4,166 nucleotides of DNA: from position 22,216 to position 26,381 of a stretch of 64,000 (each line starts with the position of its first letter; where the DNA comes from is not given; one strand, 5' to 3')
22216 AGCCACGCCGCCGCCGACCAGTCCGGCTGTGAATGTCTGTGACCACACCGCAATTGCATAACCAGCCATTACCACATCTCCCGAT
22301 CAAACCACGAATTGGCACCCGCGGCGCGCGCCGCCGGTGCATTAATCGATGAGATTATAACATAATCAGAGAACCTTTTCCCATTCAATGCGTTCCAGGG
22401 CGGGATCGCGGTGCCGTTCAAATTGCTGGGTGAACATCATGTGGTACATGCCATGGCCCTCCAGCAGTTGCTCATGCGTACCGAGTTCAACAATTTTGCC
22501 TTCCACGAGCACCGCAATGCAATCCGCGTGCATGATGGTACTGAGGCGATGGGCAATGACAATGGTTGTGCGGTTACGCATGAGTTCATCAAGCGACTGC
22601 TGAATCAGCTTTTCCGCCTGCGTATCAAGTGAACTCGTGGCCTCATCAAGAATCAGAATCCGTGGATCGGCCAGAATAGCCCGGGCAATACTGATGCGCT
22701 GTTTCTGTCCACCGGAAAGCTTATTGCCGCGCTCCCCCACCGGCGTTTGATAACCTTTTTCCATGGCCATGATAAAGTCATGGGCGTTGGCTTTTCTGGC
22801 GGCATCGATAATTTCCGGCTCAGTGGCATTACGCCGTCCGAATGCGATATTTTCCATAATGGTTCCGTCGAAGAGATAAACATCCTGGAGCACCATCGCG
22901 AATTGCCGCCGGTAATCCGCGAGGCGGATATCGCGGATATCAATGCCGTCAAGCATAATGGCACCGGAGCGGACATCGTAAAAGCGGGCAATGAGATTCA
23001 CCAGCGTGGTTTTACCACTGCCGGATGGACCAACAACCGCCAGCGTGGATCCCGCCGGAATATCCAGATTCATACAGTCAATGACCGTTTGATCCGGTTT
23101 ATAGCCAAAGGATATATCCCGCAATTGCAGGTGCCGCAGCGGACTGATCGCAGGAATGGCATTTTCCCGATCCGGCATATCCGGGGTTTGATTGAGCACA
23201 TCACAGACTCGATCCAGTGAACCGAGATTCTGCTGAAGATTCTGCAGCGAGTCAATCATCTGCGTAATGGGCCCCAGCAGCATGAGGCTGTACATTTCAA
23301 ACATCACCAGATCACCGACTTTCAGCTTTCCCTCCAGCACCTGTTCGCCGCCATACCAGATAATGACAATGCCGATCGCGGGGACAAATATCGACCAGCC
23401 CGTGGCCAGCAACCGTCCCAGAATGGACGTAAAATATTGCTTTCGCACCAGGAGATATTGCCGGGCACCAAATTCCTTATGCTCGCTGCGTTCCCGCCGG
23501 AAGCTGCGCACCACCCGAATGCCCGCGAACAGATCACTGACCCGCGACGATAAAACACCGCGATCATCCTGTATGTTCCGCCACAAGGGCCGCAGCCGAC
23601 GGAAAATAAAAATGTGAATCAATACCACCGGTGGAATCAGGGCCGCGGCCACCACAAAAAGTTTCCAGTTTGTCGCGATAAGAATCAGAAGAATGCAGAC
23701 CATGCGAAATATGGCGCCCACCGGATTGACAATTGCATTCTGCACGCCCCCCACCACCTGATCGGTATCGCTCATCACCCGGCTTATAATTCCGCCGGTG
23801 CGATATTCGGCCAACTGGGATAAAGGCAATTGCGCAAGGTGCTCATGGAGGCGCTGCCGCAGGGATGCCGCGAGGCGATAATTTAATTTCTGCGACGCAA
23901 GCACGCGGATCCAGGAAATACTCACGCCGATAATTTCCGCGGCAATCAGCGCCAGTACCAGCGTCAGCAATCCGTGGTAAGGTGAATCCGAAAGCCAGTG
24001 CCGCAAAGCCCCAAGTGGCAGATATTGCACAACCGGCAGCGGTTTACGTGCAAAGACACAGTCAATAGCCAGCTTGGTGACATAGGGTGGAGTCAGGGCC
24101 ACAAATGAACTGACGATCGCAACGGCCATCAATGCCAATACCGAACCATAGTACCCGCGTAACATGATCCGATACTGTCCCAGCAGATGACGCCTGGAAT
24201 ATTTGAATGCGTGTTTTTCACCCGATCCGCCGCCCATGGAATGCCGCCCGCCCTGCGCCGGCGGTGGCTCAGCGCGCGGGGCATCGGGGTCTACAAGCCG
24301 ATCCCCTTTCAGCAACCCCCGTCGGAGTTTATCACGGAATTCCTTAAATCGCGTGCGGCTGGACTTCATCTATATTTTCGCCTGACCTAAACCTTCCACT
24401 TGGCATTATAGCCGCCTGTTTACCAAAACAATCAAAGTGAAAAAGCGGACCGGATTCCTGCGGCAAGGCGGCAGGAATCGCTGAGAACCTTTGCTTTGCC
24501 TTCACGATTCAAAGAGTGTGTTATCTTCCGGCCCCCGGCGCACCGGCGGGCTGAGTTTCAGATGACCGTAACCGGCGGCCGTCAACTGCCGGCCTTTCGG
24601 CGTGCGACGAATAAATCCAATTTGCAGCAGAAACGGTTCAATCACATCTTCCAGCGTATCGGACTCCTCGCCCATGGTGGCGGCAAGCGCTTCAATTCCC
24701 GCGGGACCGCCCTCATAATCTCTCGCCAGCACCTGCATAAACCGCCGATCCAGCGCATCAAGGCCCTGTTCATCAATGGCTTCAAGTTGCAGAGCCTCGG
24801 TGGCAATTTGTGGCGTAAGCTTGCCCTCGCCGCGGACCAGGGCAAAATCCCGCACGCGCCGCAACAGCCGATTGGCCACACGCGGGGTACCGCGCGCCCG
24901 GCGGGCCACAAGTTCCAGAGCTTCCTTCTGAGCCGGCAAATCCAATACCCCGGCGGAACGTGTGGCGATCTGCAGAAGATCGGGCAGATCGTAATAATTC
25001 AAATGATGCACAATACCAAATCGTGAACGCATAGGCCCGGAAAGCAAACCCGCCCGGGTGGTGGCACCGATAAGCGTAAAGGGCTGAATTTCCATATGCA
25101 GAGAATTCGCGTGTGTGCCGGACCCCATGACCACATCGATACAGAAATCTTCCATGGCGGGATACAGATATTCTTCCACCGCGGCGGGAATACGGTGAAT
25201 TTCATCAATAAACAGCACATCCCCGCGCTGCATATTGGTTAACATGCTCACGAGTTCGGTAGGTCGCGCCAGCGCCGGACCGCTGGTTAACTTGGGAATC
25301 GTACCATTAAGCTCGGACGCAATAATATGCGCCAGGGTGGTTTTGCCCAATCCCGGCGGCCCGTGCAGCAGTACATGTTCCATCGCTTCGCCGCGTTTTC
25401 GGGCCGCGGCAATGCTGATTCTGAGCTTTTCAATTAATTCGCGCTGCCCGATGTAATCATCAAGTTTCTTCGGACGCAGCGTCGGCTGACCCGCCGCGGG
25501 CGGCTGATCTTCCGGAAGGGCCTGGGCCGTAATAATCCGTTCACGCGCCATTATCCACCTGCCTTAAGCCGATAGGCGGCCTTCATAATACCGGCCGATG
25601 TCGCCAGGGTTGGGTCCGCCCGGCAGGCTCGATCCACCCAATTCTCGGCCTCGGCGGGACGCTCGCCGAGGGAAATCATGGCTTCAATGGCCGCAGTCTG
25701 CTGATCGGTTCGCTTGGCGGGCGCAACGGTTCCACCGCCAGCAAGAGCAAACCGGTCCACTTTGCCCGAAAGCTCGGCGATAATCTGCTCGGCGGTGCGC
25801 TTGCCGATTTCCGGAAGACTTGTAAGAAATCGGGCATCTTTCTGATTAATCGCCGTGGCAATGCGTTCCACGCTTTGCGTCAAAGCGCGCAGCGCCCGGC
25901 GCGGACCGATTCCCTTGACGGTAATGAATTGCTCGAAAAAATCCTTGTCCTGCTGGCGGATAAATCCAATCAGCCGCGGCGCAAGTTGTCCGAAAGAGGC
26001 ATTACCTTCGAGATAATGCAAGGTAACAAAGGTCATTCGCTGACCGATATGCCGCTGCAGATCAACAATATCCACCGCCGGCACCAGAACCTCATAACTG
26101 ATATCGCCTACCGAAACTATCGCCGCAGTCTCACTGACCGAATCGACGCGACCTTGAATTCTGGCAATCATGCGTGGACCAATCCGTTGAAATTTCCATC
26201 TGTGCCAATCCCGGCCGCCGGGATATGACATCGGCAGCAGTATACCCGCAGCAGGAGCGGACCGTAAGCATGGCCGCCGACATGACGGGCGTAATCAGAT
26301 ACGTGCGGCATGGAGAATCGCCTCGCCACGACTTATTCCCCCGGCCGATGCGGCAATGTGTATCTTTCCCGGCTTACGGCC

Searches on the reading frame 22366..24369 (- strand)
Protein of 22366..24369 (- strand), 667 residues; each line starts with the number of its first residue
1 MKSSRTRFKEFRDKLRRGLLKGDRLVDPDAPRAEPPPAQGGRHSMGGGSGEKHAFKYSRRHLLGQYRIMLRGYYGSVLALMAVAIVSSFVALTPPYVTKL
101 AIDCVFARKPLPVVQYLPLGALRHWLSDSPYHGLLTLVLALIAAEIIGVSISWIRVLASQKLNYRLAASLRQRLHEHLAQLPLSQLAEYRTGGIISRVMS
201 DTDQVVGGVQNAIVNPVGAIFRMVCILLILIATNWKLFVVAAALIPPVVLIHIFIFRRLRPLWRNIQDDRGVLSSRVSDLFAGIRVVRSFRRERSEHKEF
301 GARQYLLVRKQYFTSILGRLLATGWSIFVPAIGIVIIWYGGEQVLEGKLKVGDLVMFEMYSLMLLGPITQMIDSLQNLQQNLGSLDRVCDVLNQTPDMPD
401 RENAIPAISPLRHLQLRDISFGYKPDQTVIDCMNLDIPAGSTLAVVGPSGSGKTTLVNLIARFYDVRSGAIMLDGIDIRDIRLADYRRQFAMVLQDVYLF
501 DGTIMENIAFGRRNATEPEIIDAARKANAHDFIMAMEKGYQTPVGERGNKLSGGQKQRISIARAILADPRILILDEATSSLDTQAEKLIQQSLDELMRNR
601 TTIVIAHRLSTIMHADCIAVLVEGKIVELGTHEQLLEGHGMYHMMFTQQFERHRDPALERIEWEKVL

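Call 52: search_protein_families(library=pfam, proteins=[window:22366-24369:-], max_evalue=0.000001)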
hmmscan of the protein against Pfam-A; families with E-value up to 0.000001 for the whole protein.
window:22366-24369:- (667 aa): 3 families
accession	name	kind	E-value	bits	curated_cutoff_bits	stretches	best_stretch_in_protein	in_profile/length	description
PF00664.28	ABC_membrane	-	1.2e-35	123.9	28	1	78-367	2-273/274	ABC transporter transmembrane region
PF00005.33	ABC_tran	-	2.6e-32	112.7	25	1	433-579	4-137/137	ABC transporter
PF02463.25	SMC_N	-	9.1e-07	29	40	0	550-618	136-208/220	RecF/RecN/SMC N terminal domain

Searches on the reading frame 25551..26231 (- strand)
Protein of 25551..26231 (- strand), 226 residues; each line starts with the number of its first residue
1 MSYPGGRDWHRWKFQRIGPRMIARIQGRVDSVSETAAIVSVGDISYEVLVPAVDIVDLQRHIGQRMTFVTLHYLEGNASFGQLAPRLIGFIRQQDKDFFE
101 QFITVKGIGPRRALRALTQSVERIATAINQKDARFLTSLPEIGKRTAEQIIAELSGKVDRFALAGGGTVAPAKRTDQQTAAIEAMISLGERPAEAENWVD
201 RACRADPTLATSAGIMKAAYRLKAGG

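Call 52: search_protein_families(library=pfam, proteins=[window:25551-26231:-], max_evalue=0.000001)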
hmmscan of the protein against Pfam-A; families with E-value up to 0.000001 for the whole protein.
window:25551-26231:- (226 aa): 2 families
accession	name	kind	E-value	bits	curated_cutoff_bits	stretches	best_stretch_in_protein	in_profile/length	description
PF14520.12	HHH_5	-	5.9e-12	46.3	27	1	99-154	1-55/57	Helix-hairpin-helix domain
PF01330.27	RuvA_N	-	9.5e-07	29.3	23.6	0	21-71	1-49/61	RuvA N terminal domain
